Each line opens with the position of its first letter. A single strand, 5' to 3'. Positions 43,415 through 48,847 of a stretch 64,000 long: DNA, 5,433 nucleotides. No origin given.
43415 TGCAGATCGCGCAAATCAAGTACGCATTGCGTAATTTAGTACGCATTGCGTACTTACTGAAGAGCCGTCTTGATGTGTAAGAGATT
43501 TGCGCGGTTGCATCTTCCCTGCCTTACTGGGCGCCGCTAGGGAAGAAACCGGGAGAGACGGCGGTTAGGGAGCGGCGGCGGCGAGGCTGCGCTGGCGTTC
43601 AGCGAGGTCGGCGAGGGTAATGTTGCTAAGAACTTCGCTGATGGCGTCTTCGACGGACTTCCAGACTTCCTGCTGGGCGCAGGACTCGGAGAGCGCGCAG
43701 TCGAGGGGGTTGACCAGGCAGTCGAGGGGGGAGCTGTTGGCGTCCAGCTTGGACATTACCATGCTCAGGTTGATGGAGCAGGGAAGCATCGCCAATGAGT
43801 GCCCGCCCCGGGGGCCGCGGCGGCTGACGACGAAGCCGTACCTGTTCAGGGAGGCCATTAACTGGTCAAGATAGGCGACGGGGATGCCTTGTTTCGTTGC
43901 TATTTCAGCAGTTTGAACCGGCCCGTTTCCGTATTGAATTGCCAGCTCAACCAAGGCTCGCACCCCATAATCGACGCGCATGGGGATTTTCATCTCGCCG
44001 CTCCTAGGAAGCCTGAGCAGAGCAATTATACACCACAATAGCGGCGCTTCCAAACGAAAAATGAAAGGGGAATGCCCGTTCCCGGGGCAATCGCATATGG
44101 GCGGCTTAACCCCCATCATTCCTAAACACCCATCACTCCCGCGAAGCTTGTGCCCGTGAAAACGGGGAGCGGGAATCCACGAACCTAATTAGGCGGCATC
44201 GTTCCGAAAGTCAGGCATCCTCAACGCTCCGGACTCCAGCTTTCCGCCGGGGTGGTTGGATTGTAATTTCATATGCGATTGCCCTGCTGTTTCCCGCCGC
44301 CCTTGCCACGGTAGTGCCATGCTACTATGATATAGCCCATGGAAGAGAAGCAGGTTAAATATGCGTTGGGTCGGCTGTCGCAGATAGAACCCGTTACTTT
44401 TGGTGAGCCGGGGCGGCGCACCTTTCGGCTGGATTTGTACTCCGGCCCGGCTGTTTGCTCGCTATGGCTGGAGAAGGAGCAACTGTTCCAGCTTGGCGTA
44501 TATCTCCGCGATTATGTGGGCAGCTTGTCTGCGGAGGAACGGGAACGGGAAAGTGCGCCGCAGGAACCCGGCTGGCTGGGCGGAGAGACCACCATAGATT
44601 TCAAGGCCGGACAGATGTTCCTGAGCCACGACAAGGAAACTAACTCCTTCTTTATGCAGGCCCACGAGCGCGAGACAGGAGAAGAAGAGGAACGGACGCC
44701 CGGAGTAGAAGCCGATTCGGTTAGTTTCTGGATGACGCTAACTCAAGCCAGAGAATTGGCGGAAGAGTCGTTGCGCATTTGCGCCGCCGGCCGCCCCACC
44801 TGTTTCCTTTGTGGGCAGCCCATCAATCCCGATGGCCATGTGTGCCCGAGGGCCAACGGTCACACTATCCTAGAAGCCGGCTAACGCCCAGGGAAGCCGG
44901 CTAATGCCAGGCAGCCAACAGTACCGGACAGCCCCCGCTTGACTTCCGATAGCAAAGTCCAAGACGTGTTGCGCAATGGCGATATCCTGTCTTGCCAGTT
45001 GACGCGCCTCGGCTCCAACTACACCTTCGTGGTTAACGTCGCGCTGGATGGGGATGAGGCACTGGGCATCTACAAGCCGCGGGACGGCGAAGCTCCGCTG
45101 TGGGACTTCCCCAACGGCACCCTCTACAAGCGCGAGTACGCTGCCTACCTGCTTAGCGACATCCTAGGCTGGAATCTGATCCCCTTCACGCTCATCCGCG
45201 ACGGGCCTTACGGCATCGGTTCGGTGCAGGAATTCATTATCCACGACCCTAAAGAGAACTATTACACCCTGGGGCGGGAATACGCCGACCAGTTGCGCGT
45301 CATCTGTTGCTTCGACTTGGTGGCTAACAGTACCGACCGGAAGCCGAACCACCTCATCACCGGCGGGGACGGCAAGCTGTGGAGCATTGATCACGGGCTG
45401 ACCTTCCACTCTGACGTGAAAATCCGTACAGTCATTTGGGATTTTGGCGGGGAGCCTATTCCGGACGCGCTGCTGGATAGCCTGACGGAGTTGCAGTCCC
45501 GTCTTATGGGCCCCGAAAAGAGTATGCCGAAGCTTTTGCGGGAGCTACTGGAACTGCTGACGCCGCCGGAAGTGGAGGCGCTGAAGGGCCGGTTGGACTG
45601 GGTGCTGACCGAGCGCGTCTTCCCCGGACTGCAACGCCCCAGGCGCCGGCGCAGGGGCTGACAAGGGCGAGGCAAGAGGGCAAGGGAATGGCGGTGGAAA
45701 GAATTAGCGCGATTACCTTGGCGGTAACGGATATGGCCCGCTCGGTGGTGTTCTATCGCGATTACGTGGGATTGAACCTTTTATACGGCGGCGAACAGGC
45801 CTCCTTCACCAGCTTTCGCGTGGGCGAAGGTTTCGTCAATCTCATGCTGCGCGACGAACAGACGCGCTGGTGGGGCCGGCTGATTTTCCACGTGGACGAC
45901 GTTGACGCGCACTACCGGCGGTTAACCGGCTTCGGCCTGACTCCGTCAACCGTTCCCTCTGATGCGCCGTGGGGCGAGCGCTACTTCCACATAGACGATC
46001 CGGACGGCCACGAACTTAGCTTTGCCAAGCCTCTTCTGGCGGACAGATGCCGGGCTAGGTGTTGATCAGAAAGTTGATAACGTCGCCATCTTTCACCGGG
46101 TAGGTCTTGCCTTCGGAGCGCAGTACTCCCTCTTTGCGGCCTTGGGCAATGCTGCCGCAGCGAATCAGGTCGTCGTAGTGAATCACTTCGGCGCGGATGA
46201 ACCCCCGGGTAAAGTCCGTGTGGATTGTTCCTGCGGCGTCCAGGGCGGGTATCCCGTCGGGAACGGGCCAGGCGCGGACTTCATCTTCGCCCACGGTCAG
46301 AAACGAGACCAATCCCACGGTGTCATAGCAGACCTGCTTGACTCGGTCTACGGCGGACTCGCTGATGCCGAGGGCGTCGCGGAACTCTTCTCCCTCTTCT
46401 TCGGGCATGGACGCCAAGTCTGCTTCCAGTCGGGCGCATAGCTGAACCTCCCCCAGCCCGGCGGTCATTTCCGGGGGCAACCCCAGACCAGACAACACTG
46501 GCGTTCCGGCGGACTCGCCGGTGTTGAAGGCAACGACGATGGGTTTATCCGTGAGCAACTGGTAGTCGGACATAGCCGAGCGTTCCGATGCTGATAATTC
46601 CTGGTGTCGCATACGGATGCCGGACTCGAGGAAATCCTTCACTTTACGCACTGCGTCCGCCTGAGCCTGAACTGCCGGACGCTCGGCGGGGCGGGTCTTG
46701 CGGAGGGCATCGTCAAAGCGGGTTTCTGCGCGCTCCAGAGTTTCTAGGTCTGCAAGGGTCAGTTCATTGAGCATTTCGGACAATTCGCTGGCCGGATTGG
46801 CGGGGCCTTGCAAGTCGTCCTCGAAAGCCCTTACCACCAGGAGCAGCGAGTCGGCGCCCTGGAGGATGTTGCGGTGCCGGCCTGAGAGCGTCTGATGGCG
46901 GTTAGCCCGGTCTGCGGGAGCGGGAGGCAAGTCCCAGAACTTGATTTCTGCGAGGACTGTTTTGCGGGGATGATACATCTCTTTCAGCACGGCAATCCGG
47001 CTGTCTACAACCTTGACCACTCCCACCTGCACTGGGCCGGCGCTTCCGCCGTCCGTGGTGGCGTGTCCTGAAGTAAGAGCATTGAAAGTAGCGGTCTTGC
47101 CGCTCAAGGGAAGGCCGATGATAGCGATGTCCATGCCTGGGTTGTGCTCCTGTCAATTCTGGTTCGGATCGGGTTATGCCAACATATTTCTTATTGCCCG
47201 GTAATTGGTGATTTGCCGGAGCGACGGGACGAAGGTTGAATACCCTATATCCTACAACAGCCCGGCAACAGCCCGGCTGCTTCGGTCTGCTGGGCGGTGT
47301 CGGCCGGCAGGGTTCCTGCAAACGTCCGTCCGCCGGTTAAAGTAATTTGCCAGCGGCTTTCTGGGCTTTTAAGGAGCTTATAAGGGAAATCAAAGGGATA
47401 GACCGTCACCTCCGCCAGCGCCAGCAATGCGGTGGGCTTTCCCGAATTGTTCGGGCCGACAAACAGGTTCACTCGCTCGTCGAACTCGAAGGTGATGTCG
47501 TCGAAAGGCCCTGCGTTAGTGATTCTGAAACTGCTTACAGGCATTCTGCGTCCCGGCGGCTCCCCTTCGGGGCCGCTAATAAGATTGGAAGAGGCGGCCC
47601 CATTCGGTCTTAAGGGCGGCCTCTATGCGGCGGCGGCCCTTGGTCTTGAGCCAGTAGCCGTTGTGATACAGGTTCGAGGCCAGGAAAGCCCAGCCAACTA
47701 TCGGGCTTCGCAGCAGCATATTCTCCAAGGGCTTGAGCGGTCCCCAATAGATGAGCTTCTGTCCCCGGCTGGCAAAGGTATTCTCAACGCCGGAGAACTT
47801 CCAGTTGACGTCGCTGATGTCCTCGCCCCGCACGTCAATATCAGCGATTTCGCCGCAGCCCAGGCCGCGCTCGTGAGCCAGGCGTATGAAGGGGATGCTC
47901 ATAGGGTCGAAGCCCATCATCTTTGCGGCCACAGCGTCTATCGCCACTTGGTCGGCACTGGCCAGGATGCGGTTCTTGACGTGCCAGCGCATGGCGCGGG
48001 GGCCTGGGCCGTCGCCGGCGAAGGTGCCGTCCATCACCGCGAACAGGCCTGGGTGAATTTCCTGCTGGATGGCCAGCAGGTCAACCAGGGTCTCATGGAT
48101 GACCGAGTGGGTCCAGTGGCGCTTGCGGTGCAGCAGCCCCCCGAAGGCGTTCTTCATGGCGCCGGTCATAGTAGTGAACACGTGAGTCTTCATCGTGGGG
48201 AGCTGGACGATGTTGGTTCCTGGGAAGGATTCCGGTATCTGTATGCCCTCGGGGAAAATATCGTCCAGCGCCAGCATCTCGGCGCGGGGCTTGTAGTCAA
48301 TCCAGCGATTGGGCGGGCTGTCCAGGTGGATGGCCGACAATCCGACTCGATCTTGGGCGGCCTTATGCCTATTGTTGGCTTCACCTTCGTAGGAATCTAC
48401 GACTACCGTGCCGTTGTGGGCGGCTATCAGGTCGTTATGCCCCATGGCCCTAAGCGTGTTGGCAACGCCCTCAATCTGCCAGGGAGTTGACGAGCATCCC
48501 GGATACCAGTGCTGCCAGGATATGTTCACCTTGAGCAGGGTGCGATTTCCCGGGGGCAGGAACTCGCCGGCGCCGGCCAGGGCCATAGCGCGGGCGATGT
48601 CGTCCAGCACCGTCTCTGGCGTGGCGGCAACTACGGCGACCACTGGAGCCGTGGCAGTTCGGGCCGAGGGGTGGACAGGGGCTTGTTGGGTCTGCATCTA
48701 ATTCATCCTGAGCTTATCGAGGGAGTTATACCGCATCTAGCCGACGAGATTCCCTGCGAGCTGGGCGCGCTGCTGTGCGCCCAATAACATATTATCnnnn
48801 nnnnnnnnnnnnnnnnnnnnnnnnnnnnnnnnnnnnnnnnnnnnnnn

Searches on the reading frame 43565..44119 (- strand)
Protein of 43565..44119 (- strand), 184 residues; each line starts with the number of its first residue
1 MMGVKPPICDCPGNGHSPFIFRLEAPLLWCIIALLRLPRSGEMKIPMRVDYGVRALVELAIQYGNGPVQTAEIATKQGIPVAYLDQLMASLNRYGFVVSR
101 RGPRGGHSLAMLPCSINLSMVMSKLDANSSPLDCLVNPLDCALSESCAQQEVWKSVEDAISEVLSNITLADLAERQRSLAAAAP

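Call 43: search_protein_families(library=pfam, proteins=[window:43565-44119:-], max_evalue=0.001)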
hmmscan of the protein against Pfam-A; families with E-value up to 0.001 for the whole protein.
window:43565-44119:- (184 aa): 1 family
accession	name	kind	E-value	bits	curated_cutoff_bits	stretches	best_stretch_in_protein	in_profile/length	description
PF02082.26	Rrf2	-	2.6e-33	115.4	30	1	48-174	4-131/132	Iron-dependent Transcriptional regulator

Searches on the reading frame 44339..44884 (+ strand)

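Call 43: search_protein_families(library=pfam, proteins=[window:44339-44884:+], max_evalue=0.001)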
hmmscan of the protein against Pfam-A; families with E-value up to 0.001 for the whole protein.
window:44339-44884:+ (181 aa): 1 family
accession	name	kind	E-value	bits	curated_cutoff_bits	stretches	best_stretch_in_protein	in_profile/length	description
PF11290.13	DUF3090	-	1.9e-30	106.4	27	1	20-169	13-170/170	Protein of unknown function (DUF3090)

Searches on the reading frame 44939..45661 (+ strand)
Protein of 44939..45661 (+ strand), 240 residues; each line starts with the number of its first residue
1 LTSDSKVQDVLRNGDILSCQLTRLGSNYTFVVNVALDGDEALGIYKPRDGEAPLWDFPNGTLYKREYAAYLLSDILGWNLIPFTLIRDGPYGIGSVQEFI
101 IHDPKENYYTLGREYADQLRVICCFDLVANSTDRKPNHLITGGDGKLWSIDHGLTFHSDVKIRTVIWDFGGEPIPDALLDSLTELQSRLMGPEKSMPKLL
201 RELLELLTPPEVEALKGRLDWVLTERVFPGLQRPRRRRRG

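Call 43: search_protein_families(library=pfam, proteins=[window:44939-45661:+], max_evalue=0.001)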
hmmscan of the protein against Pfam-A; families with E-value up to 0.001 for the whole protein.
window:44939-45661:+ (240 aa): 1 family
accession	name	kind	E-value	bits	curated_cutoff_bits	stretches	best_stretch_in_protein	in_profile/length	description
PF00454.33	PI3_PI4_kinase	-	1.2e-07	32.3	27.1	1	90-185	104-196/241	Phosphatidylinositol 3- and 4-kinase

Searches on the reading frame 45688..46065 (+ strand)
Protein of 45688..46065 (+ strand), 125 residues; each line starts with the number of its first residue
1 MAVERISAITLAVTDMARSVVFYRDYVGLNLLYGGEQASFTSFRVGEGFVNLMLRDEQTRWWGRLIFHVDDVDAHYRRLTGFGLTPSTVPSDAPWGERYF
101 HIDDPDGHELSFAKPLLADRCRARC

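Call 43: search_protein_families(library=pfam, proteins=[window:45688-46065:+], max_evalue=0.001)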
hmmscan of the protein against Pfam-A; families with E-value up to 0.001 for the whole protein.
window:45688-46065:+ (125 aa): 3 families
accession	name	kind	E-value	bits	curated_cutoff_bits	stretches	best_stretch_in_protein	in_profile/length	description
PF00903.31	Glyoxalase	-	3.2e-15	57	20.6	1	5-112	1-121/121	Glyoxalase/Bleomycin resistance protein/Dioxygenase superfamily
PF12681.13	Glyoxalase_2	-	1.9e-07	31.4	30.1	1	9-113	4-114/118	Glyoxalase-like domain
PF18029.7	Glyoxalase_6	-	4.7e-07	30.9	23.6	1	9-110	2-103/106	Glyoxalase-like domain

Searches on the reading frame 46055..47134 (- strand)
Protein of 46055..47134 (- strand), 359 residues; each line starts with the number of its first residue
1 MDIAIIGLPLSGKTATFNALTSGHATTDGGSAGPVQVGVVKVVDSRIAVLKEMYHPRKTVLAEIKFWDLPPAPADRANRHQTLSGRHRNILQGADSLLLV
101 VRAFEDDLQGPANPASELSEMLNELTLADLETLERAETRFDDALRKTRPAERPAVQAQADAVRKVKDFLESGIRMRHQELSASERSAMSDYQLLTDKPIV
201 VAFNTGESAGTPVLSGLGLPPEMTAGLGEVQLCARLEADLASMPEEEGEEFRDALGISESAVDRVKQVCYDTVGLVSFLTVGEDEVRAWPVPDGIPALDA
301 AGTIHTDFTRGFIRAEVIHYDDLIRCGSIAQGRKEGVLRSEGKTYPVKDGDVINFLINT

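Call 43: search_protein_families(library=pfam, proteins=[window:46055-47134:-], max_evalue=0.001)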
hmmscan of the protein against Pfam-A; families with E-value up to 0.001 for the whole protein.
window:46055-47134:- (359 aa): 2 families
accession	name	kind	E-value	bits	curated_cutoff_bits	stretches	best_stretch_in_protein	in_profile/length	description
PF06071.19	YchF-GTPase_C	-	4e-32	110.6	27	1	275-358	1-84/84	Protein of unknown function (DUF933)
PF01926.29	MMR_HSR1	-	6.8e-05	23.4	21.9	1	2-122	1-100/113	50S ribosome-binding GTPase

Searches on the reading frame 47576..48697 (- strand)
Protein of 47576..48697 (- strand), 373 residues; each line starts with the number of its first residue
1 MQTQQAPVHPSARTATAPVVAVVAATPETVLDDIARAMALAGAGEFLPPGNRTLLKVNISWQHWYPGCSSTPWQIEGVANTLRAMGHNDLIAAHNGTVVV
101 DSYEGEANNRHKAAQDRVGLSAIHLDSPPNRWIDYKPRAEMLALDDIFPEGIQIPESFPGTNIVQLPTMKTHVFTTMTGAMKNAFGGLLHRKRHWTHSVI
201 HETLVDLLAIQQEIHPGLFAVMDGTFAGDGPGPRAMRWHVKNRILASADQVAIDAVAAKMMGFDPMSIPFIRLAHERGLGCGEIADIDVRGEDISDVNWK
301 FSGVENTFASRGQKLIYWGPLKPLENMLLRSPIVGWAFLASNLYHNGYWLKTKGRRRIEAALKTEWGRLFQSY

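Call 43: search_protein_families(library=pfam, proteins=[window:47576-48697:-], max_evalue=0.001)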
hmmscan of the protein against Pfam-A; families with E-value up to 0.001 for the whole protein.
window:47576-48697:- (373 aa): 1 family
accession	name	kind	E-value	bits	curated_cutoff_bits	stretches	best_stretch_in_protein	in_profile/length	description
PF04015.17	DUF362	-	1.4e-21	77.9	24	1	54-259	2-200/200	Domain of unknown function (DUF362)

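Call 44: search_protein_families(library=ncbifam, proteins=[window:47576-48697:-], max_evalue=0.001)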
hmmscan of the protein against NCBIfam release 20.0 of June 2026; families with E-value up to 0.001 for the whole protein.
window:47576-48697:- (373 aa): 1 family
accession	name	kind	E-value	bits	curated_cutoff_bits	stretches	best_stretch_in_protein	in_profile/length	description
NF052623.1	Npun_F2552_fam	equivalog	1.4e-11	44.4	500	1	155-297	130-274/314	Npun_F2552 family protein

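Call 49: find_encoding_contigs(protein=window:47576-48697:-, flank=4000, max_places=10)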
Protein window:47576-48697:- (373 aa): 10 contigs read that carry it; 10 places shown.
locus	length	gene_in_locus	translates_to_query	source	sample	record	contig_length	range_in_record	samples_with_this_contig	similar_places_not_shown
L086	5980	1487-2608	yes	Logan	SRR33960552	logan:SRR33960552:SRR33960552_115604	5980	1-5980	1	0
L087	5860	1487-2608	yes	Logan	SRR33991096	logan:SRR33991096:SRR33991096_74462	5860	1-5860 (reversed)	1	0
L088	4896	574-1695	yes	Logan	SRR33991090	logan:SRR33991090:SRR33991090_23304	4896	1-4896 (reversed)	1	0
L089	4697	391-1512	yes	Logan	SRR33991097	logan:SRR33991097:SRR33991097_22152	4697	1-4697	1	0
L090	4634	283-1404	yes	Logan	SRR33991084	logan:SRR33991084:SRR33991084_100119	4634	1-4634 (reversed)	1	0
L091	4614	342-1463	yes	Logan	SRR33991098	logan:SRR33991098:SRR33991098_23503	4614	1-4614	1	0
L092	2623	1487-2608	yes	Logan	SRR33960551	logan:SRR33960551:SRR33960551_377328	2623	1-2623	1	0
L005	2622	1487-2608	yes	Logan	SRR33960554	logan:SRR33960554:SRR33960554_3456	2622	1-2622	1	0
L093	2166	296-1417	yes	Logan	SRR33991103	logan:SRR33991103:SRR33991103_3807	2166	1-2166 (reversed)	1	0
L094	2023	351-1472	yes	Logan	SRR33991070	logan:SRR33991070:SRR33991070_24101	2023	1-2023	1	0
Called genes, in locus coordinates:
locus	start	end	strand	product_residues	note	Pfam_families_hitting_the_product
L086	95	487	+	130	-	-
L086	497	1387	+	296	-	PF01040:UbiA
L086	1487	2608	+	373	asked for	PF04015:DUF362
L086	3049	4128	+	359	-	PF06071:YchF-GTPase_C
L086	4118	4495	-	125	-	PF00903:Glyoxalase, PF12681:Glyoxalase_2, PF18029:Glyoxalase_6 (weak)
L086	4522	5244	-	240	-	PF00454:PI3_PI4_kinase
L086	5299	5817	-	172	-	PF11290:DUF3090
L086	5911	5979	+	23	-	?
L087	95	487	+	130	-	-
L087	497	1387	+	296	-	PF01040:UbiA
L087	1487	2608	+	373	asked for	PF04015:DUF362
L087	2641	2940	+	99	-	PF13175:AAA_15, PF13476:AAA_23 (weak)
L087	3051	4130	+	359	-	PF06071:YchF-GTPase_C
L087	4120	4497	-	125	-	PF00903:Glyoxalase, PF12681:Glyoxalase_2, PF18029:Glyoxalase_6 (weak)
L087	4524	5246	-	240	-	PF00454:PI3_PI4_kinase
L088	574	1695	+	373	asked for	PF04015:DUF362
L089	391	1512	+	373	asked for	PF04015:DUF362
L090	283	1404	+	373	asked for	PF04015:DUF362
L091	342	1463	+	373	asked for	PF04015:DUF362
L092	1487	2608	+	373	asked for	PF04015:DUF362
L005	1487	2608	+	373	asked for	PF04015:DUF362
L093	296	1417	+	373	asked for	PF04015:DUF362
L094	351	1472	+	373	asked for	PF04015:DUF362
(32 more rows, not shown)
